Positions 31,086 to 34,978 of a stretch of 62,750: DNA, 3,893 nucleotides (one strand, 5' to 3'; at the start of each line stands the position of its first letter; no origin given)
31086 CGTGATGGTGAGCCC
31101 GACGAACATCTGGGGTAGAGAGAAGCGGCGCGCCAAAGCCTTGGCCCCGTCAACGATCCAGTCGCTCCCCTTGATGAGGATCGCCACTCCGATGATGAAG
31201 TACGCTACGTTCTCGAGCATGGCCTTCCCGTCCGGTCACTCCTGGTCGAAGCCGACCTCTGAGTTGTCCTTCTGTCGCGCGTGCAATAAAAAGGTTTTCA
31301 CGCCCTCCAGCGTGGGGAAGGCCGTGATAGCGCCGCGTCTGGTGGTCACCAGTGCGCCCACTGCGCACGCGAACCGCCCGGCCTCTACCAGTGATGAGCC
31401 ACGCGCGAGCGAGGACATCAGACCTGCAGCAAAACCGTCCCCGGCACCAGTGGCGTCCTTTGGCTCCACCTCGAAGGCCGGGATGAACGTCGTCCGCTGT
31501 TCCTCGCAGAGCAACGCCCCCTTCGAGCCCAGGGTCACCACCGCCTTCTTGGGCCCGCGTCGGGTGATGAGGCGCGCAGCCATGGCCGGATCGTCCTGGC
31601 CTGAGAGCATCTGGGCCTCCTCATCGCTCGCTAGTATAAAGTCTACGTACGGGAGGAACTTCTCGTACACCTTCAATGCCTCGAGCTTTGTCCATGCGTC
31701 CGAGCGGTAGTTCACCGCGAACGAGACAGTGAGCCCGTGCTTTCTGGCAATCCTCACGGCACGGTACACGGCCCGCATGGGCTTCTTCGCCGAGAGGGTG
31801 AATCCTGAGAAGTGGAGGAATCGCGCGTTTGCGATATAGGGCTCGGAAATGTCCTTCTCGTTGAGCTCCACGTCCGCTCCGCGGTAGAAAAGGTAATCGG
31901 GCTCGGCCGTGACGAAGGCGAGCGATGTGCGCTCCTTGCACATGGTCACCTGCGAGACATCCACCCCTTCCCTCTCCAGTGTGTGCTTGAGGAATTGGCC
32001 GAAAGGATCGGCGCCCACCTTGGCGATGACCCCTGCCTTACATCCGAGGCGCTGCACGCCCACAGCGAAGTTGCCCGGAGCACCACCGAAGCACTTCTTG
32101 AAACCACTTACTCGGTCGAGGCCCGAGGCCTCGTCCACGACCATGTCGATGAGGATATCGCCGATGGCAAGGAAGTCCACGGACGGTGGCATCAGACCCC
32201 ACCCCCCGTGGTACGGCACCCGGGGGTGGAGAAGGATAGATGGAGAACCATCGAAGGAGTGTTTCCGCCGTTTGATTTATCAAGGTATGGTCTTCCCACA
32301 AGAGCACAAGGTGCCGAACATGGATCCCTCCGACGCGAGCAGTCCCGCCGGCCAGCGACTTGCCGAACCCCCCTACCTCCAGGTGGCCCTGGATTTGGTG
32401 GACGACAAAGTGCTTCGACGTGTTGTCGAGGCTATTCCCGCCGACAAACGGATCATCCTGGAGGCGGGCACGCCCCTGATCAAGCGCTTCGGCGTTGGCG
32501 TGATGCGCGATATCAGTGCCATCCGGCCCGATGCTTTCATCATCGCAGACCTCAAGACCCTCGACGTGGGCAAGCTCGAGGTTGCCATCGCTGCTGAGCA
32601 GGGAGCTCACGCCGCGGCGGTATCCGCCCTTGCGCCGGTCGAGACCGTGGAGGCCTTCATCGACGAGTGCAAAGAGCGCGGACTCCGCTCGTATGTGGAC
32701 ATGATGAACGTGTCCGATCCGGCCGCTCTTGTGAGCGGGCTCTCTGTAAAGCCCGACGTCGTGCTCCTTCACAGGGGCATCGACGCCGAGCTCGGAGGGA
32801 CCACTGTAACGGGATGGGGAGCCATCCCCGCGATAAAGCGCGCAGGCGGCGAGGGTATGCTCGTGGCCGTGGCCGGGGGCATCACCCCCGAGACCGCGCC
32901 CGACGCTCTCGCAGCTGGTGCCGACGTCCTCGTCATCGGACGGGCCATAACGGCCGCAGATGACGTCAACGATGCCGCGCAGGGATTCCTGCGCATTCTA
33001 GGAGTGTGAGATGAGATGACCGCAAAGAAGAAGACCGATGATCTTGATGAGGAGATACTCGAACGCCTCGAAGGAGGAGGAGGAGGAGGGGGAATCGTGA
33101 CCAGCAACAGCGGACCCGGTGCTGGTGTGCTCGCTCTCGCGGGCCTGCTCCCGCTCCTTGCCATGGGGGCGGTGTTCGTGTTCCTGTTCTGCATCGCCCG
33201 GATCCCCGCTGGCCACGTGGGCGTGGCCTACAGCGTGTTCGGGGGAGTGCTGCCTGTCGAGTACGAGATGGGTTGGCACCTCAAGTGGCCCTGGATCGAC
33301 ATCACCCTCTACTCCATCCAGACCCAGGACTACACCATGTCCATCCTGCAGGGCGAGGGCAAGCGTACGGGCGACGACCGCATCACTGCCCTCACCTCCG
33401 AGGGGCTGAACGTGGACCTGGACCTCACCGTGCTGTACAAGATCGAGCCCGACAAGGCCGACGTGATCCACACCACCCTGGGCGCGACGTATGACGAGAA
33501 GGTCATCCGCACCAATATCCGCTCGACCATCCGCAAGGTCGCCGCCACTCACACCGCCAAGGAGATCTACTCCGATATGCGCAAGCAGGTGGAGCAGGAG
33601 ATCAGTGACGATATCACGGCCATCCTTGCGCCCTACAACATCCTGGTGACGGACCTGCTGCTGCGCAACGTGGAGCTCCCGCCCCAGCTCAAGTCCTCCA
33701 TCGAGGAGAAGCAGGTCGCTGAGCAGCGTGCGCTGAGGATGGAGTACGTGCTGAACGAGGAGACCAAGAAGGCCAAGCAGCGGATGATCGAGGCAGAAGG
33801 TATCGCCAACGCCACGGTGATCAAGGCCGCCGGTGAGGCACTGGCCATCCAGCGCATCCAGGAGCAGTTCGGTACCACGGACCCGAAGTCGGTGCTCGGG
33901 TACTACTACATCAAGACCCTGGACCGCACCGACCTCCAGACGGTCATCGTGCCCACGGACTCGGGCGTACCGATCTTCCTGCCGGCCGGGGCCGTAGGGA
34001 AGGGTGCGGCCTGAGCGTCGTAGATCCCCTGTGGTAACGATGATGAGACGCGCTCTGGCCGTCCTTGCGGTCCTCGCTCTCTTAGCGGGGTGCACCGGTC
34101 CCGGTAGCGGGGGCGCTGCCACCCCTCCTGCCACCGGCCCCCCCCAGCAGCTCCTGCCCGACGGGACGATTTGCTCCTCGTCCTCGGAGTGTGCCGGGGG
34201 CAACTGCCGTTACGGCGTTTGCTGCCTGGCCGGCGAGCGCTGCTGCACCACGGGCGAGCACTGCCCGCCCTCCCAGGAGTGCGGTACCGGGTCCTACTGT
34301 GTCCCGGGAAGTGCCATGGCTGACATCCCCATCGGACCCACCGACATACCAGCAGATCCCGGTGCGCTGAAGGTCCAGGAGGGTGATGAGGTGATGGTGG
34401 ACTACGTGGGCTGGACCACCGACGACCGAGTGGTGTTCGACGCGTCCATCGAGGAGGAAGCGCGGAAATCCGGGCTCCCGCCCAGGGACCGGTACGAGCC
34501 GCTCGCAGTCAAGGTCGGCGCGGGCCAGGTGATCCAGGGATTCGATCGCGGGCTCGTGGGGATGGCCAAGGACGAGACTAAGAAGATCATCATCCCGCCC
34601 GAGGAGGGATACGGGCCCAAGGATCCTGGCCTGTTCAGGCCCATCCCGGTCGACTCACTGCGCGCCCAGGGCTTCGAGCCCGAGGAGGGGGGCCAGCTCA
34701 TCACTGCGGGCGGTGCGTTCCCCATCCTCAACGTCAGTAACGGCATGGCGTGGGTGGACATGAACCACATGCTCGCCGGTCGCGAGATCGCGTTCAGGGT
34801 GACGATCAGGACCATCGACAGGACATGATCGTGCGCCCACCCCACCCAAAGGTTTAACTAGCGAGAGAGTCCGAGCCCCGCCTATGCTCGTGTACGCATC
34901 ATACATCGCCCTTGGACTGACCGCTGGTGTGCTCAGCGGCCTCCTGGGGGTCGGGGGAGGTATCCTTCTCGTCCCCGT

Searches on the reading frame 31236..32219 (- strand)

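Call 7: search_protein_families(library=pfam, proteins=[window:31236-32219:-], max_evalue=0.001)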
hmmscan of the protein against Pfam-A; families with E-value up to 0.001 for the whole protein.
window:31236-32219:- (327 aa): 2 families
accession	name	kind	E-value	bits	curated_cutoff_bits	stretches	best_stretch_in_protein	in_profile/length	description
PF00294.29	PfkB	-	3e-63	214.4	25.8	1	17-303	5-301/302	pfkB family carbohydrate kinase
PF08543.17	Phos_pyr_kin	-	1.9e-05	24.6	27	1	180-282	107-222/246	Phosphomethylpyrimidine kinase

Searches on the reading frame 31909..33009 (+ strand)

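Call 22: search_protein_families(library=pfam, proteins=[window:31909-33009:+], max_evalue=0.001)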
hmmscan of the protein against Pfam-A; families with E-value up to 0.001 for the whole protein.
window:31909-33009:+ (366 aa): 2 families
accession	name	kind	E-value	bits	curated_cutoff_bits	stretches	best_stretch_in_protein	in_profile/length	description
PF00215.30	OMPdecase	-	9.2e-31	107.9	27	1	155-358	1-219/221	Orotidine 5'-phosphate decarboxylase / HUMPS family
PF00834.25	Ribul_P_3_epim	-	0.00018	21.4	21.1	1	245-347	92-197/198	Ribulose-phosphate 3 epimerase family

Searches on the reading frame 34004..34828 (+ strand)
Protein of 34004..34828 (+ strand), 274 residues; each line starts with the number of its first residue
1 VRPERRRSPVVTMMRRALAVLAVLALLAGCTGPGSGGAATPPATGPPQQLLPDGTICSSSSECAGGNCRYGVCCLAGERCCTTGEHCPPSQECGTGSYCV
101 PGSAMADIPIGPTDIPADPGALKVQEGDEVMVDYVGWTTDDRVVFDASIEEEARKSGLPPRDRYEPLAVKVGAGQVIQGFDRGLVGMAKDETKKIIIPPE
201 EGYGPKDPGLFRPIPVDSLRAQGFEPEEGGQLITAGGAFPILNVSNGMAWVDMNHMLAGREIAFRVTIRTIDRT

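Call 22: search_protein_families(library=pfam, proteins=[window:34004-34828:+], max_evalue=0.001)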
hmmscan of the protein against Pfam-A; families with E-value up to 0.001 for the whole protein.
window:34004-34828:+ (274 aa): 1 family
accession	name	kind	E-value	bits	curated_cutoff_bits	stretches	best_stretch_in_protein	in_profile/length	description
PF00254.34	FKBP_C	-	8.9e-19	68.1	21.1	1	123-208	4-76/94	FKBP-type peptidyl-prolyl cis-trans isomerase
